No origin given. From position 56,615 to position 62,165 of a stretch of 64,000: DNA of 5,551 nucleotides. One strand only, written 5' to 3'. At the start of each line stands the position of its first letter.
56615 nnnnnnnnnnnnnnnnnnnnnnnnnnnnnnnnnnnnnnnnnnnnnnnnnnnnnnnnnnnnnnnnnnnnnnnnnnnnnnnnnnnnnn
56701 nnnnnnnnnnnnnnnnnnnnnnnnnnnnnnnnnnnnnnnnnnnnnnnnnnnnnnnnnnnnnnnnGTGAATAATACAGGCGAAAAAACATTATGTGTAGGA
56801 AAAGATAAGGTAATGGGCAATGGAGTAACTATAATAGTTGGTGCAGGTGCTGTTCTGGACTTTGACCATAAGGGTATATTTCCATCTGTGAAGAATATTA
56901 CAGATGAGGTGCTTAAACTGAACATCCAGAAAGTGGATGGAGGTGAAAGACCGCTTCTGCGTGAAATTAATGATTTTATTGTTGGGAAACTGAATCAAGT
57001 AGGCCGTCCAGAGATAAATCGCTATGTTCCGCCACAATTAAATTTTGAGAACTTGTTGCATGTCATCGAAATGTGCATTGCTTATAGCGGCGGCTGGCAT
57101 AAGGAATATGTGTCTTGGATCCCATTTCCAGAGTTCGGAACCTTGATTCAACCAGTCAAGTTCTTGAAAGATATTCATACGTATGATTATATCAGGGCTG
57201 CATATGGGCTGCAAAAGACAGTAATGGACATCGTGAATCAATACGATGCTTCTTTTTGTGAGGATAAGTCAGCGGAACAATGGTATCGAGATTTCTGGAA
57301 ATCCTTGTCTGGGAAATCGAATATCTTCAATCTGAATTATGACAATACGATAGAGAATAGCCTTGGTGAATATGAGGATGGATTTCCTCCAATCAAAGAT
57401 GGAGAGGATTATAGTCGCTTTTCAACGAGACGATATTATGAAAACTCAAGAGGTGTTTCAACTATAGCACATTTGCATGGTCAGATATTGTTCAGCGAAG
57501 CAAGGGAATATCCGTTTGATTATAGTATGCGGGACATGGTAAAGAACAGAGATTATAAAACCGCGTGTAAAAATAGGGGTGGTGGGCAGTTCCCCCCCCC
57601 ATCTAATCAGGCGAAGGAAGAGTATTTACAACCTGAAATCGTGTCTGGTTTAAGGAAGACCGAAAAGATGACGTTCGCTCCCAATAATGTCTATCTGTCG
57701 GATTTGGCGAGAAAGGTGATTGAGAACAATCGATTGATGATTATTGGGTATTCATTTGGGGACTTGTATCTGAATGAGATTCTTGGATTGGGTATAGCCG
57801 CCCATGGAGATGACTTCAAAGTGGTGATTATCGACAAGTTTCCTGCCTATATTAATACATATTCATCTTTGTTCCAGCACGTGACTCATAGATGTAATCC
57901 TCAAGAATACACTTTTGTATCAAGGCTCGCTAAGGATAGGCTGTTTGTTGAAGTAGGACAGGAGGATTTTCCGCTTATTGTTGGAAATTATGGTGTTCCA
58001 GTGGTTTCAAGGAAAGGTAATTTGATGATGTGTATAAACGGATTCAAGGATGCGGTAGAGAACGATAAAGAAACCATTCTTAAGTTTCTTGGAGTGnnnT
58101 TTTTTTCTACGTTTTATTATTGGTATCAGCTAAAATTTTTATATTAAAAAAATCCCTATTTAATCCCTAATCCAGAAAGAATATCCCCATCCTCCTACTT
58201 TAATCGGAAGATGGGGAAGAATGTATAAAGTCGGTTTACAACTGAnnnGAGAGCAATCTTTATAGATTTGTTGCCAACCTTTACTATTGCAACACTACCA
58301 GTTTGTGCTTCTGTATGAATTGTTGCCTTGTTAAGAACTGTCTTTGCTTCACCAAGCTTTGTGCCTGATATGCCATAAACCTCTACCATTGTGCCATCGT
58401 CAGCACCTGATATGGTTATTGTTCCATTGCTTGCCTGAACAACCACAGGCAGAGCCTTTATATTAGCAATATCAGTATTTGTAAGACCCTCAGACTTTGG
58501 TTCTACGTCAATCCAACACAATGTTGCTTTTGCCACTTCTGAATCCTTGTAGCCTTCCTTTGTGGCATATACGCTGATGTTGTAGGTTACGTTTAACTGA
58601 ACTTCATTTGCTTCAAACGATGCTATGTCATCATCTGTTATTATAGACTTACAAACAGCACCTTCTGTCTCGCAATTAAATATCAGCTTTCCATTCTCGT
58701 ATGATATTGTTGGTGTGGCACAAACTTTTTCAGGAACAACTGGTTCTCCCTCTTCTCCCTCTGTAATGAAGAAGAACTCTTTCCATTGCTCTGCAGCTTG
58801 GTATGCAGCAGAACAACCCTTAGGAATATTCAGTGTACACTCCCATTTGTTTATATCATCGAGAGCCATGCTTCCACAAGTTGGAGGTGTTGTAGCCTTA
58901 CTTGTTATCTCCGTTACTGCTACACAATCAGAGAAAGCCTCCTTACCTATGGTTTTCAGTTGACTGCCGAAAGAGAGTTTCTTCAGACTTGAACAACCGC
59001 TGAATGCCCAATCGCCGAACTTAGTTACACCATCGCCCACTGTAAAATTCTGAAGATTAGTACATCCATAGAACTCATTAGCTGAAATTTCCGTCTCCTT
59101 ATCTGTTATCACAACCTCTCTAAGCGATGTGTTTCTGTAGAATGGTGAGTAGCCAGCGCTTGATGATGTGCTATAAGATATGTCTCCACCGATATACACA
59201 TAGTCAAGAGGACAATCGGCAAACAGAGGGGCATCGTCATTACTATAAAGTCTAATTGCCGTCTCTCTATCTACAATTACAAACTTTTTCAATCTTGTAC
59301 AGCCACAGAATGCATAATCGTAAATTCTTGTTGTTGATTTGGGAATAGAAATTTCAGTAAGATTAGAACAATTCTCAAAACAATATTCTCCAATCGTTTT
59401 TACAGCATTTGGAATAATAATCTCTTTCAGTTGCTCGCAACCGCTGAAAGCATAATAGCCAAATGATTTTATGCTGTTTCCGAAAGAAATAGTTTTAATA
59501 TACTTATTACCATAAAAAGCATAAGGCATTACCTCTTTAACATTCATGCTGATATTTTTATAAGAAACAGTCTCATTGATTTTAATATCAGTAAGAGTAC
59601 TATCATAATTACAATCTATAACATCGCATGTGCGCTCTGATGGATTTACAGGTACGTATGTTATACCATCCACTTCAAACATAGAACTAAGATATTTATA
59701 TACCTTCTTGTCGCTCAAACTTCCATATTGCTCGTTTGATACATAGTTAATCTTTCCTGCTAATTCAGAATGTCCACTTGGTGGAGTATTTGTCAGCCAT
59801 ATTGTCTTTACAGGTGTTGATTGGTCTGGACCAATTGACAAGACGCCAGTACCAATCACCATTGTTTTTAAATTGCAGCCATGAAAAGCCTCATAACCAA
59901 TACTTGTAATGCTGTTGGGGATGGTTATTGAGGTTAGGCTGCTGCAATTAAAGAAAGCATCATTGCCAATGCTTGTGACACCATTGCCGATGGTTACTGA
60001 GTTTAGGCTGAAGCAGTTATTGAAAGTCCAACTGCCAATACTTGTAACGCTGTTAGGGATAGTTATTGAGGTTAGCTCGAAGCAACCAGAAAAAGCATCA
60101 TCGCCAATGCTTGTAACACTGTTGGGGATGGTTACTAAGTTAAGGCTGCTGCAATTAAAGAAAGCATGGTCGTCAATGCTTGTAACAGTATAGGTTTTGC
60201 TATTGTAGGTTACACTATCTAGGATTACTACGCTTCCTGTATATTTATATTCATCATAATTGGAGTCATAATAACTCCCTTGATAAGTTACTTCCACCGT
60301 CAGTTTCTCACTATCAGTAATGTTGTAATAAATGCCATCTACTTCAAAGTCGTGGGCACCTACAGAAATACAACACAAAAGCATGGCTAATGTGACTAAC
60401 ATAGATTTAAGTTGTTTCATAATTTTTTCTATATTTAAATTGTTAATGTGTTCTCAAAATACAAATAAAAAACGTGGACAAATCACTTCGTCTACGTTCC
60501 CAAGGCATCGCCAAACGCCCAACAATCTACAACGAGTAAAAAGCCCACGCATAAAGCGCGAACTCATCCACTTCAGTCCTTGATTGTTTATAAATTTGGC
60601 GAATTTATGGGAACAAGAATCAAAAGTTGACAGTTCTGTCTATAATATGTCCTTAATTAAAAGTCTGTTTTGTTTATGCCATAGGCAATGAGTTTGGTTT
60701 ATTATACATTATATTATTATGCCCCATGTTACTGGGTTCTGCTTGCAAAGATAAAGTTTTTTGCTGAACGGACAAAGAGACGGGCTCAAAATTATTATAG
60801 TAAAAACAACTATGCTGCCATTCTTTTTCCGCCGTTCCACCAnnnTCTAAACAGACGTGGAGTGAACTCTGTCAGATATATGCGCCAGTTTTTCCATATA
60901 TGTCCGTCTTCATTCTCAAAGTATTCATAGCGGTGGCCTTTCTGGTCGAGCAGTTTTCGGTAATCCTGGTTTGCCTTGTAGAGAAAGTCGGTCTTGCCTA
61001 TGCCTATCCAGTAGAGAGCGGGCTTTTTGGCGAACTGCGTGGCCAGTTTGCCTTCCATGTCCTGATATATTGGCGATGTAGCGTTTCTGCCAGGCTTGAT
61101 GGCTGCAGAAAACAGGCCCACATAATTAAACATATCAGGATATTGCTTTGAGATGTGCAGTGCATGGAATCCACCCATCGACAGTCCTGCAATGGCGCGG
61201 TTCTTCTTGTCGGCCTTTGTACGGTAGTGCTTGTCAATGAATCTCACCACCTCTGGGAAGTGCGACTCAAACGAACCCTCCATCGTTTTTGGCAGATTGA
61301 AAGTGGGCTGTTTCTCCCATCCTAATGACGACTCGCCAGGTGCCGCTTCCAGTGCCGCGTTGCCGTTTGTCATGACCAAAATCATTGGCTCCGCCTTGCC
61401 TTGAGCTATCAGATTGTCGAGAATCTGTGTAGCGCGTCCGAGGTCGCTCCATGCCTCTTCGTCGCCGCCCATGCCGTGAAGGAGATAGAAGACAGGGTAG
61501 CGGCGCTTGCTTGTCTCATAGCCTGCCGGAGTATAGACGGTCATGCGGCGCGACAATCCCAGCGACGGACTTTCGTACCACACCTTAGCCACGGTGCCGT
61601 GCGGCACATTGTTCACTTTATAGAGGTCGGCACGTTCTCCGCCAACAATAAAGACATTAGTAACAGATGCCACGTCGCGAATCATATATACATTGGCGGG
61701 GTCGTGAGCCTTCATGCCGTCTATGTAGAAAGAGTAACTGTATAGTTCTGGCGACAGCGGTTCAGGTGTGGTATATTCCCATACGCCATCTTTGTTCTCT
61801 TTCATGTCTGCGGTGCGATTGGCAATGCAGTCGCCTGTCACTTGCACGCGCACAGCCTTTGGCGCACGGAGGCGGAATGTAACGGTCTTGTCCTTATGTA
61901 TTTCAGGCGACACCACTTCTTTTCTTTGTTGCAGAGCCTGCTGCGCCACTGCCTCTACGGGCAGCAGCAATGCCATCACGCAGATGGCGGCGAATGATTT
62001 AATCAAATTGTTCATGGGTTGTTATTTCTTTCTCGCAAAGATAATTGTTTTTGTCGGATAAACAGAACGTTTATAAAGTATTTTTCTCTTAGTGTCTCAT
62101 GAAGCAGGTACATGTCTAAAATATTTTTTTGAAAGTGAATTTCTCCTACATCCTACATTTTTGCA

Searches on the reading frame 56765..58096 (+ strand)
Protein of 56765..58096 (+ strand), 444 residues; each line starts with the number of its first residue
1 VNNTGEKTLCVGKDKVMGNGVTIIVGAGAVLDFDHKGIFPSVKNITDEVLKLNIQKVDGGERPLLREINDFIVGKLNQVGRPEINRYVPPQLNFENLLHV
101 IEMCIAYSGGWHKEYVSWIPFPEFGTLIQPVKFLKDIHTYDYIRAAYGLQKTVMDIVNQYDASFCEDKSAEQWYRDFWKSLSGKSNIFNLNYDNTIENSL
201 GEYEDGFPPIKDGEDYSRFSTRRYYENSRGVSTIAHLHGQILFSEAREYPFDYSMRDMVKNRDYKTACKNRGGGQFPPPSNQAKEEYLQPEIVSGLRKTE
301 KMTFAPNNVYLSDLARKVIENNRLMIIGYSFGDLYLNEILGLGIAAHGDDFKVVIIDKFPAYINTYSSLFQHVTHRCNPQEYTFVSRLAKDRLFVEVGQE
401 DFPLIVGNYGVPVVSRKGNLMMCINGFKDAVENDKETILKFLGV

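Call 4: search_protein_families(library=pfam, proteins=[window:56765-58096:+], max_evalue=0.01)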
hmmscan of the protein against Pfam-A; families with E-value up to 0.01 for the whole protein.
window:56765-58096:+ (444 aa): 3 families
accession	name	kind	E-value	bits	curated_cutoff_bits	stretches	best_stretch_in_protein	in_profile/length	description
PF13289.12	SIR2_2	-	3.7e-08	34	24.5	1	186-349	2-111/141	SIR2-like domain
PF16263.11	DUF4917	-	0.00045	20.2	28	1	140-334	68-255/311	Domain of unknown function (DUF4917)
PF14253.11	AbiH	-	0.0029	18.2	30.9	1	160-333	109-236/260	Bacteriophage abortive infection AbiH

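Call 5: search_protein_families(library=padloc, proteins=[window:56765-58096:+], max_evalue=0.01)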
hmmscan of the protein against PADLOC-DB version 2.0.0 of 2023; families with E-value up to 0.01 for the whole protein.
window:56765-58096:+ (444 aa): 6 families
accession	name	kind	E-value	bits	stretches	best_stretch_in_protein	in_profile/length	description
PDLC02414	Aga_SIR2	-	5.7e-10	37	1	176-356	110-257/313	-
PDLC02408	Aga_SIR2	-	1.8e-09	35.1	2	284-360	216-290/343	Class II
PDLC04084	SIR2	-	2.2e-06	25.2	1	317-360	303-345/414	-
PDLC04093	SIR2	-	7e-05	20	0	306-340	253-288/395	-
PDLC04961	PDC-S21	-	7.2e-05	20.2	1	170-333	123-272/336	-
PDLC03856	LmuA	-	0.0052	14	0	146-241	81-163/433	-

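Call 6: search_protein_families(library=ncbifam, proteins=[window:56765-58096:+], max_evalue=0.01)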
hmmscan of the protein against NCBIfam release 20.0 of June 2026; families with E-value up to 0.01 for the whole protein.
window:56765-58096:+ (444 aa): 0 families

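Call 42: search_protein_families(library=pfam, proteins=[window:56813-58096:+], max_evalue=0.01)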
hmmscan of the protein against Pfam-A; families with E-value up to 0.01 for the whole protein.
window:56813-58096:+ (428 aa): 3 families
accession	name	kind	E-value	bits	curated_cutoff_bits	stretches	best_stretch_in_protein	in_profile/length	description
PF13289.12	SIR2_2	-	3.4e-08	34.1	24.5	1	170-333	2-111/141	SIR2-like domain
PF16263.11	DUF4917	-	0.00041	20.3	28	1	124-318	68-255/311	Domain of unknown function (DUF4917)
PF14253.11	AbiH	-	0.0027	18.3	30.9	1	144-317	109-236/260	Bacteriophage abortive infection AbiH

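Call 60: find_homologous_proteins(query=window:56813-58096:+)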
Query window:56813-58096:+ (428 aa): 393 proteins with E <= 0.001 among 4822 candidates; the best 120 are listed.
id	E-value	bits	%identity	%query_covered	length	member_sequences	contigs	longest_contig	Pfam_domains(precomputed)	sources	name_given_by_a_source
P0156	2.2e-272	922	93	100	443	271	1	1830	PF13289.13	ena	-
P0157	1.6e-259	879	88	100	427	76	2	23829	PF13289.13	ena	-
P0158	1.1e-257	873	89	100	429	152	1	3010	PF13289.13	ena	-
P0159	6.2e-257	871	87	100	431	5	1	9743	PF13289.13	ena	-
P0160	1.6e-256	869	88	100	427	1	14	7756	PF13289.13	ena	-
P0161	4.3e-255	865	88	100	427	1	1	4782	PF13289.13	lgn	-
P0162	5.2e-254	861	87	100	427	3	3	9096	PF13289.13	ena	-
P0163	1.5e-253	860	87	100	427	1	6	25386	PF13289.13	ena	-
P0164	3.7e-253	858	86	100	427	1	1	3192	PF13289.13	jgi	-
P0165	1.8e-251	853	86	100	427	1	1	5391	PF13289.13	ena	-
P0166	1.6e-250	850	85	100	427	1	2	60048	PF13289.13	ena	-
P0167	1.6e-250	850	85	100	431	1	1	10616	PF13289.13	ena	-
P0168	3.4e-250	849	86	100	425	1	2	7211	PF13289.13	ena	-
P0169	7.8e-250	847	86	100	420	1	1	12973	PF13289.13,PF16263.11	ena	-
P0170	1.1e-249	847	86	100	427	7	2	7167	PF13289.13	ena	-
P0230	8.4e-243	824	83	100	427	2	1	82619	PF13289.13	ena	-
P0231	8.6e-243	824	83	100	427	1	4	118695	PF13289.13,PF16263.11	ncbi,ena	-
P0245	7.9e-242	821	83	100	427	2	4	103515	PF13289.13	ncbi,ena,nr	ncbi:MAG: SIR2 family protein [Prevotella sp.]|nr:SIR2 family protein [Prevotella sp.]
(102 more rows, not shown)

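Call 61: find_encoding_contigs(protein=P0231, flank=5000, max_places=3)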
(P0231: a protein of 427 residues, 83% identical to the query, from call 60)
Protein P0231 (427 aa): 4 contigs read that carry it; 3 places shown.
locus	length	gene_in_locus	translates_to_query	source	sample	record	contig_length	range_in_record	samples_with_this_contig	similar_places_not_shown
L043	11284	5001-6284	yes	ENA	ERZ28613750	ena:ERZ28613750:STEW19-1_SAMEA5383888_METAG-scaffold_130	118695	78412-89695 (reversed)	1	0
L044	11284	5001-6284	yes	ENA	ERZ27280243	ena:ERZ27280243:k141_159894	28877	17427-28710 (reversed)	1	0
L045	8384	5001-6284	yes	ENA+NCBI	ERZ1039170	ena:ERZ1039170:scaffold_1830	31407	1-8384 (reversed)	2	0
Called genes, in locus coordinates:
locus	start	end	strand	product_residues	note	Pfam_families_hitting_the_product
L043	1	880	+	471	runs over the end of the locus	PF06965:Na_H_antiport_1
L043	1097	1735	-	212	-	PF18291:HU-HIG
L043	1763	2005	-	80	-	-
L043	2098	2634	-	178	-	-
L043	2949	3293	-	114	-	-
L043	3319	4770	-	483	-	PF04326:SLFN_AlbA_2, PF13749:HATPase_c_4, PF08220:HTH_DeoR, PF08279:HTH_11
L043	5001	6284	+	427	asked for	PF16263:DUF4917 (weak), PF13289:SIR2_2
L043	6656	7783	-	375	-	-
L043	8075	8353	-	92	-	PF05016:ParE_toxin (weak), PF06769:YoeB_toxin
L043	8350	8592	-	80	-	-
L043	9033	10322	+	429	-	-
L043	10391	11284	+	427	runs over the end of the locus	PF09375:Peptidase_M75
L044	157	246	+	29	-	-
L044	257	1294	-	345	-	PF01807:Zn_ribbon_DnaG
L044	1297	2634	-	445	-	-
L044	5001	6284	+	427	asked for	PF16263:DUF4917 (weak), PF13289:SIR2_2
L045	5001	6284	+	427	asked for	PF16263:DUF4917 (weak), PF13289:SIR2_2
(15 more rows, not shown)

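Call 62: find_encoding_contigs(protein=P0245, flank=5000, max_places=3)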
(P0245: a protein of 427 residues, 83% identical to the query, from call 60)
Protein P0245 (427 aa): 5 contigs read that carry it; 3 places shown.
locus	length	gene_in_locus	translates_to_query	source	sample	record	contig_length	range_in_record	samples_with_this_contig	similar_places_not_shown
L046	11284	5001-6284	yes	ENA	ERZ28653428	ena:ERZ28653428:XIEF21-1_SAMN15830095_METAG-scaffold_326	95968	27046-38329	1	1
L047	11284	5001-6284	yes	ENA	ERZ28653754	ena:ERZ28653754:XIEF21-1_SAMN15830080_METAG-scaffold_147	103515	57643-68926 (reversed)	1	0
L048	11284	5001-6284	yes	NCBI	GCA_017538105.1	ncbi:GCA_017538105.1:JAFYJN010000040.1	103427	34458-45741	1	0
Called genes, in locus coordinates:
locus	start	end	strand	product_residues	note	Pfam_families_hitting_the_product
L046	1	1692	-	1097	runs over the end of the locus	PF08757:CotH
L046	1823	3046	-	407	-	PF02065:Melibiase (weak), PF16499:Melibiase_2, PF17801:Melibiase_C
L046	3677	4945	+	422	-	PF13173:AAA_14, PF13635:DUF4143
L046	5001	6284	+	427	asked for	PF13289:SIR2_2 (weak)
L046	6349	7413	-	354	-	PF13650:Asp_protease_2, PF13975:gag-asp_proteas, PF12895:ANAPC3 (faint), PF13424:TPR_12 (weak)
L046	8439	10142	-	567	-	PF19910:DUF6383 (faint)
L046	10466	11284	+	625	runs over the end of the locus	PF13424:TPR_12 (weak), PF12833:HTH_18, PF00165:HTH_AraC (weak)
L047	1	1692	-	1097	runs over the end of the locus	PF08757:CotH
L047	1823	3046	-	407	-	PF02065:Melibiase (weak), PF16499:Melibiase_2, PF17801:Melibiase_C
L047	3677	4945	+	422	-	PF13173:AAA_14, PF13635:DUF4143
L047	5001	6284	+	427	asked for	PF13289:SIR2_2 (weak)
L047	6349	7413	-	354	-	PF13650:Asp_protease_2, PF13975:gag-asp_proteas, PF12895:ANAPC3 (faint), PF13424:TPR_12 (weak)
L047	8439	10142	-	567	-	PF19910:DUF6383 (faint)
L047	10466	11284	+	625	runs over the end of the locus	PF13424:TPR_12 (weak), PF12833:HTH_18, PF00165:HTH_AraC (weak)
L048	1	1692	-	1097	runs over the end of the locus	PF08757:CotH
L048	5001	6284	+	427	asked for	PF13289:SIR2_2 (weak)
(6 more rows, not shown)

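Call 63: find_encoding_contigs(protein=P0166, flank=5000, max_places=3)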
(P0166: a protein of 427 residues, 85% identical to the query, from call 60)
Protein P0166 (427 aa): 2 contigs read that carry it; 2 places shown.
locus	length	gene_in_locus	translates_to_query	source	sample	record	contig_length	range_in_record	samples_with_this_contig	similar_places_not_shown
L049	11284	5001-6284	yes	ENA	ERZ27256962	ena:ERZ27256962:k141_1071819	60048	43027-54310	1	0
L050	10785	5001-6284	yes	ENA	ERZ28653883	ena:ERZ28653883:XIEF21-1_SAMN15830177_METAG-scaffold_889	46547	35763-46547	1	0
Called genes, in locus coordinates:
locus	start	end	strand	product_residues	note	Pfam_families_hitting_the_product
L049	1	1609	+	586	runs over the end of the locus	PF03235:GmrSD_N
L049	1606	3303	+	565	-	-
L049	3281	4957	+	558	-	-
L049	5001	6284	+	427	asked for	PF13289:SIR2_2 (weak)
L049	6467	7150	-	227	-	PF00072:Response_reg, PF00486:Trans_reg_C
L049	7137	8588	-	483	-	PF02518:HATPase_c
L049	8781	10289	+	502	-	PF08534:Redoxin (weak), PF13905:Thioredoxin_8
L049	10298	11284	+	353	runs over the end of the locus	PF00578:AhpC-TSA, PF08534:Redoxin, PF00085:Thioredoxin, PF13098:Thioredoxin_2, PF13905:Thioredoxin_8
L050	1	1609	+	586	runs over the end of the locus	PF03235:GmrSD_N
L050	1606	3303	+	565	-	-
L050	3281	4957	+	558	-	-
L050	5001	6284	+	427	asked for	PF13289:SIR2_2 (weak)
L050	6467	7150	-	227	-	PF00072:Response_reg, PF00486:Trans_reg_C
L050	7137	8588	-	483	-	PF00512:HisKA (faint), PF02518:HATPase_c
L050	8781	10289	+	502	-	PF08534:Redoxin (weak), PF13905:Thioredoxin_8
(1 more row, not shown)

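Call 64: find_encoding_contigs(protein=P0230, flank=5000, max_places=3)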
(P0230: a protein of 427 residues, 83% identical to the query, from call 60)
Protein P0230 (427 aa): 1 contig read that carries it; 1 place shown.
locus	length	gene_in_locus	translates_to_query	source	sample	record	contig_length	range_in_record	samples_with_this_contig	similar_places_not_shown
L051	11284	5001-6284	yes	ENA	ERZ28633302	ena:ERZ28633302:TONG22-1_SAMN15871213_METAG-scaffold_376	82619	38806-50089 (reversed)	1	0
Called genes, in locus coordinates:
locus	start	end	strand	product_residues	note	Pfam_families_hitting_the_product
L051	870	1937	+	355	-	PF02661:Fic, PF12802:MarR_2 (weak)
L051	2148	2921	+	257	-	-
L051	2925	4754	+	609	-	-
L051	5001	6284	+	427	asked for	PF13289:SIR2_2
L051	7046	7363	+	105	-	PF01381:HTH_3 (faint)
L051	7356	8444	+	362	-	PF13657:Couple_hipA, PF07804:HipA_C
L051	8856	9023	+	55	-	-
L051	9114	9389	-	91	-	-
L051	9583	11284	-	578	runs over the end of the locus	PF13374:TPR_10 (faint), PF13424:TPR_12 (weak)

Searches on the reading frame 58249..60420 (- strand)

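Call 4: search_protein_families(library=pfam, proteins=[window:58249-60420:-], max_evalue=0.01)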
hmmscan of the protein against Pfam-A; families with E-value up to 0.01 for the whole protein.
window:58249-60420:- (724 aa): 2 families
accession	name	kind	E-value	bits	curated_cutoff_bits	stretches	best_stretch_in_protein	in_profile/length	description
PF13306.12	LRR_5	-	1.9e-82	273.9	27.7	3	80-197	1-116/127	BspA type Leucine rich repeat region (6 copies)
PF13855.12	LRR_8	-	2.1e-17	63.1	27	0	146-184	11-51/61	Leucine rich repeat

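Call 5: search_protein_families(library=padloc, proteins=[window:58249-60420:-], max_evalue=0.01)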
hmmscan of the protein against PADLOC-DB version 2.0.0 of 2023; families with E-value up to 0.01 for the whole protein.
window:58249-60420:- (724 aa): 0 families

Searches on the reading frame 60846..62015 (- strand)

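Call 46: search_protein_families(library=pfam, proteins=[window:60846-62015:-], max_evalue=0.01)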
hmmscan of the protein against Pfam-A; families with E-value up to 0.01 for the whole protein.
window:60846-62015:- (390 aa): 4 families
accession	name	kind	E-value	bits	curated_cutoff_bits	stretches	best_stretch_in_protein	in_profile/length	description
PF00756.26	Esterase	-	1.8e-26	93.9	22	1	149-319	1-167/251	Putative esterase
PF12146.15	Hydrolase_4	-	4.4e-06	26.6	27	1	248-330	54-135/239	Serine aminopeptidase, S33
PF02922.24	CBM_48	-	1e-05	26.2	22.4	1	41-97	10-69/83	Carbohydrate-binding module 48 (Isoamylase N-terminal domain)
PF02230.22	Abhydrolase_2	-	0.0022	18.3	23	1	172-306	13-140/217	Phospholipase/Carboxylesterase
